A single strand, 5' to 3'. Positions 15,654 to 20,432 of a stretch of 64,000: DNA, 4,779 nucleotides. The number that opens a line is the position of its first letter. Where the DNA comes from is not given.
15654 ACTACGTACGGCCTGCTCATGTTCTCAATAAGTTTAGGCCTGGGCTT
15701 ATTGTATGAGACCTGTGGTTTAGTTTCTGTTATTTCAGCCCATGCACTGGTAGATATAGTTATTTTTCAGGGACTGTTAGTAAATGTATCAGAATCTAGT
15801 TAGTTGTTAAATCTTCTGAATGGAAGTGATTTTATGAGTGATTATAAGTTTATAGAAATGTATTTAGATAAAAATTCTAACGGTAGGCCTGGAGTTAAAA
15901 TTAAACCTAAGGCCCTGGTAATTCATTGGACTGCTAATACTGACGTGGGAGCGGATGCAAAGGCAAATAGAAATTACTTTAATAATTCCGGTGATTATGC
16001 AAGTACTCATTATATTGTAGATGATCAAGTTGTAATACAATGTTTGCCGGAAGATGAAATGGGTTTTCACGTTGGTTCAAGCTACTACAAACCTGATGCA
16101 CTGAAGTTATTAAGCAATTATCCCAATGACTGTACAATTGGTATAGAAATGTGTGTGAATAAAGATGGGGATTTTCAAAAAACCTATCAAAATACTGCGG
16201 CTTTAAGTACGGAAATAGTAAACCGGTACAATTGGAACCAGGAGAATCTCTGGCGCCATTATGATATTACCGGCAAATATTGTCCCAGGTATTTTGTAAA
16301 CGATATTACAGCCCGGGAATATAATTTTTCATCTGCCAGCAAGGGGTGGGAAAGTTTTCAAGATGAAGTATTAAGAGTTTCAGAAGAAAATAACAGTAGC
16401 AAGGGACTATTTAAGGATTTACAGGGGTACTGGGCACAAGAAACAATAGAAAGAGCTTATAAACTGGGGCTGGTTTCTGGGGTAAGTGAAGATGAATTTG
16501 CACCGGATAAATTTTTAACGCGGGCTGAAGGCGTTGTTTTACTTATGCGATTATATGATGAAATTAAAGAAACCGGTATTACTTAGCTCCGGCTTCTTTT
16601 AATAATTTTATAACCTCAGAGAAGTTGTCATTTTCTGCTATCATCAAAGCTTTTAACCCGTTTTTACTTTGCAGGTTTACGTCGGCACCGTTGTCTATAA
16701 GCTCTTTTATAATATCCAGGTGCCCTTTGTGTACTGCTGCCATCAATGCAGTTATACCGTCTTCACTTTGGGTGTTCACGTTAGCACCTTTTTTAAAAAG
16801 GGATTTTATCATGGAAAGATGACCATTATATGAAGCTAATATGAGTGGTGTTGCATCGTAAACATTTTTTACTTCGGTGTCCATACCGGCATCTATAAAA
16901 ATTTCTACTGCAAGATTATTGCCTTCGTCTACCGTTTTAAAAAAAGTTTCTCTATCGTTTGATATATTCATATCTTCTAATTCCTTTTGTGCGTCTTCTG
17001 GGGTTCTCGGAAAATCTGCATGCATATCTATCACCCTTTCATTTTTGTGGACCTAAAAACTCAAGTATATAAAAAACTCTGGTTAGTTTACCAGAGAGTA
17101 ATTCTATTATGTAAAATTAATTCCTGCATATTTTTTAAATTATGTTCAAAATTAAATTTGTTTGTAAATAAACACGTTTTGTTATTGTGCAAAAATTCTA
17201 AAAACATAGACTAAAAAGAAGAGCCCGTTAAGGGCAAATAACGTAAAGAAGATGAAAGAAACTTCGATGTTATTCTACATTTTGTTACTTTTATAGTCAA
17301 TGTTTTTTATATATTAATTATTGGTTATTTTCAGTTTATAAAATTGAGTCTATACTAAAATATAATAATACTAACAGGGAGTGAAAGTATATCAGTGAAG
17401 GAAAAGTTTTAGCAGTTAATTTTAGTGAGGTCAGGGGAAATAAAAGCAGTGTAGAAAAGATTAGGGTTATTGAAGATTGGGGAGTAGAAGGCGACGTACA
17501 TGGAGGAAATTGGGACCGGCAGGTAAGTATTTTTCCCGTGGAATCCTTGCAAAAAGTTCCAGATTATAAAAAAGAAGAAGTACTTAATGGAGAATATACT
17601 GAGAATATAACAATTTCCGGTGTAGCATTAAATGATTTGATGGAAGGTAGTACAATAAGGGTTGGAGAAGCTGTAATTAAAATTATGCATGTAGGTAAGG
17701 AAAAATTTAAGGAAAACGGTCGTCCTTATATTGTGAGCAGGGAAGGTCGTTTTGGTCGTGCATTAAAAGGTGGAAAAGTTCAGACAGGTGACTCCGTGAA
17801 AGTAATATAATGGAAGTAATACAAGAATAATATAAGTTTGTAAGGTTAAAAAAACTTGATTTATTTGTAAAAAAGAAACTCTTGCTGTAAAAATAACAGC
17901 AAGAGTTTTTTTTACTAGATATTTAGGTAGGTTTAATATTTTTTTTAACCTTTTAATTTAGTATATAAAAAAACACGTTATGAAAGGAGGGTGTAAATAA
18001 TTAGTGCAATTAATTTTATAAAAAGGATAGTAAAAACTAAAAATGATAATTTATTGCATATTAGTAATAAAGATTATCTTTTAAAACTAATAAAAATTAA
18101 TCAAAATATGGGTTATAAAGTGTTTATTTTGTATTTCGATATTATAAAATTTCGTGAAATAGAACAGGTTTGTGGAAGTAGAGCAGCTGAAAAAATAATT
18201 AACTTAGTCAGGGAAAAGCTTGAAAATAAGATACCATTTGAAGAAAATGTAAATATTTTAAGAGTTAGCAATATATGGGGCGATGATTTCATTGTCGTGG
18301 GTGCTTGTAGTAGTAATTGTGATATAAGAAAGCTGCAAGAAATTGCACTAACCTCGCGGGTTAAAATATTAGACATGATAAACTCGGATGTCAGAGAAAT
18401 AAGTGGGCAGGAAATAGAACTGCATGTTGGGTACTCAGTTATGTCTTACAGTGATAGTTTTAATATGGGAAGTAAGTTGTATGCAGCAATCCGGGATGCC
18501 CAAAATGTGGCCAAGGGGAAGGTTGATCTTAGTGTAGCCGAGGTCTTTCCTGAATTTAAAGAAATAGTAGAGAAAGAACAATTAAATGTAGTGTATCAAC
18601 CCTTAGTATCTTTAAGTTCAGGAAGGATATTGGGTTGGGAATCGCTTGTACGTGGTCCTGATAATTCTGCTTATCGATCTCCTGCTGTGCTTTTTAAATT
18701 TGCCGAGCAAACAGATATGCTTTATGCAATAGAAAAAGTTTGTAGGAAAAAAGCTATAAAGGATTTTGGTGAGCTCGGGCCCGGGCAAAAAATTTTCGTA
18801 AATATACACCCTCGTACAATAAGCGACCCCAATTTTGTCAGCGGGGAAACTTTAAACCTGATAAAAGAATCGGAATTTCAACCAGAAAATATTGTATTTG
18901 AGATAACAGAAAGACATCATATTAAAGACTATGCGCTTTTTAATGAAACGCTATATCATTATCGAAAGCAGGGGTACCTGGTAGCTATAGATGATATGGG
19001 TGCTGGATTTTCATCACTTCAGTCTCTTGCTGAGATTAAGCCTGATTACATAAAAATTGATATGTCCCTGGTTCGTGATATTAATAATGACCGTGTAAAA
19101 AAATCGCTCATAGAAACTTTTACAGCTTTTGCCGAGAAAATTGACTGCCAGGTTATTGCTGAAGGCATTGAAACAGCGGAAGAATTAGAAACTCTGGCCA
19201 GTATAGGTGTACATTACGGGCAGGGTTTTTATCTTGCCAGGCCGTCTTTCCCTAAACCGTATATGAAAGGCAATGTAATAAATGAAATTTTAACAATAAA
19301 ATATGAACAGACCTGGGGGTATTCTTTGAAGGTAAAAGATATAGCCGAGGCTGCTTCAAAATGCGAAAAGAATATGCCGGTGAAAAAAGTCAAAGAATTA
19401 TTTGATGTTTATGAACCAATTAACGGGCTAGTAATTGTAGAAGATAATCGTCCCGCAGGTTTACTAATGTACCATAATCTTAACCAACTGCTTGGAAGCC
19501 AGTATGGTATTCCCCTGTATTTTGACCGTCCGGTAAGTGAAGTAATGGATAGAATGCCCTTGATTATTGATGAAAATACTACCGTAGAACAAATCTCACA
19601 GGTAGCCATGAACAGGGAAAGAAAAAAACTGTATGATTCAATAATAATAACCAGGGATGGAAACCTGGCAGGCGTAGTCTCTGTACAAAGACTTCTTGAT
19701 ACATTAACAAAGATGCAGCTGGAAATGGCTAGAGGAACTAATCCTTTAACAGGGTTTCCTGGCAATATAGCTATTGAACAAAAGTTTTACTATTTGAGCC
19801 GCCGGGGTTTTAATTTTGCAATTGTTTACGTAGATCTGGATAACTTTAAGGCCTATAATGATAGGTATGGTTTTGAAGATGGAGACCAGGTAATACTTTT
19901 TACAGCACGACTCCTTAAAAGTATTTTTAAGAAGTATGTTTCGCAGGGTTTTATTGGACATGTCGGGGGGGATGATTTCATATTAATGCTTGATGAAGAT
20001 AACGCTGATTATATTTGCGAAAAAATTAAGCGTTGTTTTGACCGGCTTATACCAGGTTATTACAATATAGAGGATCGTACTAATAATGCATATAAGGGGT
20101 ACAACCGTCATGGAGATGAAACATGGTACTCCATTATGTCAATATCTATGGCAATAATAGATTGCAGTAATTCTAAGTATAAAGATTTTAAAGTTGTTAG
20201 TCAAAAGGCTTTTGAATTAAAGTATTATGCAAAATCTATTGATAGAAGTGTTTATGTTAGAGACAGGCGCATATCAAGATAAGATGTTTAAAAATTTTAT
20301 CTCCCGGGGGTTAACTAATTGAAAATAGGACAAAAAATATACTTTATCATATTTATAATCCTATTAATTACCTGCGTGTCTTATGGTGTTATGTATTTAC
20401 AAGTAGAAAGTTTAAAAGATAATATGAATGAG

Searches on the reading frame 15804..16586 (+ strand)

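Call 80: search_protein_families(library=pfam, proteins=[window:15804-16586:+], max_evalue=0.00001)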
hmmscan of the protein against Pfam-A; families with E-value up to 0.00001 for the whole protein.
window:15804-16586:+ (260 aa): 2 families
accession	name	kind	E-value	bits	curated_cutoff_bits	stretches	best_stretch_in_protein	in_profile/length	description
PF01510.30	Amidase_2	-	4.1e-22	79.4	26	1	34-162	4-130/131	N-acetylmuramoyl-L-alanine amidase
PF00395.25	SLH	-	8.3e-11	42.1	20.8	1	203-242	2-42/44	S-layer homology domain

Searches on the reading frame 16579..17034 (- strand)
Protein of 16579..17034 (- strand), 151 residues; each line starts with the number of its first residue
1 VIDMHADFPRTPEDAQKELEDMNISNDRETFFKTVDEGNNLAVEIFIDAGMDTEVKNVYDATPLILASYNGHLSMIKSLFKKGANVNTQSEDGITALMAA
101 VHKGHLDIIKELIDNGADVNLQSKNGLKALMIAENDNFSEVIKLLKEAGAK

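Call 81: search_protein_families(library=pfam, proteins=[window:16579-17034:-], max_evalue=0.00001)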
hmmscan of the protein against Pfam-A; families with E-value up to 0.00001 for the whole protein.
window:16579-17034:- (151 aa): 5 families
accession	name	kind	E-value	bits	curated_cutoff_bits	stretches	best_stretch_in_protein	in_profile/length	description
PF12796.13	Ank_2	-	1.2e-21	77.5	27.3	2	83-150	19-84/90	Ankyrin repeats (3 copies)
PF13637.12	Ank_4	-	9e-21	73.9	22.7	2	71-110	8-47/50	Ankyrin repeats (many copies)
PF00023.36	Ank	-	4.2e-20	71.2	21.1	1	92-123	1-32/33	Ankyrin repeat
PF13857.12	Ank_5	-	3.9e-17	62.6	27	2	83-133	5-56/56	Ankyrin repeats (many copies)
PF13606.12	Ank_3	-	7.4e-14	50.8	22.3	1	92-120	1-29/30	Ankyrin repeat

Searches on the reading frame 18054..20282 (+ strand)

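Call 81: search_protein_families(library=pfam, proteins=[window:18054-20282:+], max_evalue=0.00001)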
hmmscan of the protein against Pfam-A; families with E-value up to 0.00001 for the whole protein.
window:18054-20282:+ (742 aa): 3 families
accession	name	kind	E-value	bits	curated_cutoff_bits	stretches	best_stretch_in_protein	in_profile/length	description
PF00563.25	EAL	-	4e-54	183.9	31.3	1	172-397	8-236/236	EAL domain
PF00990.26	GGDEF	-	7.9e-19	68.4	23.8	1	573-663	14-108/161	Diguanylate cyclase, GGDEF domain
PF00571.33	CBS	-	5e-10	40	24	1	494-551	1-55/57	CBS domain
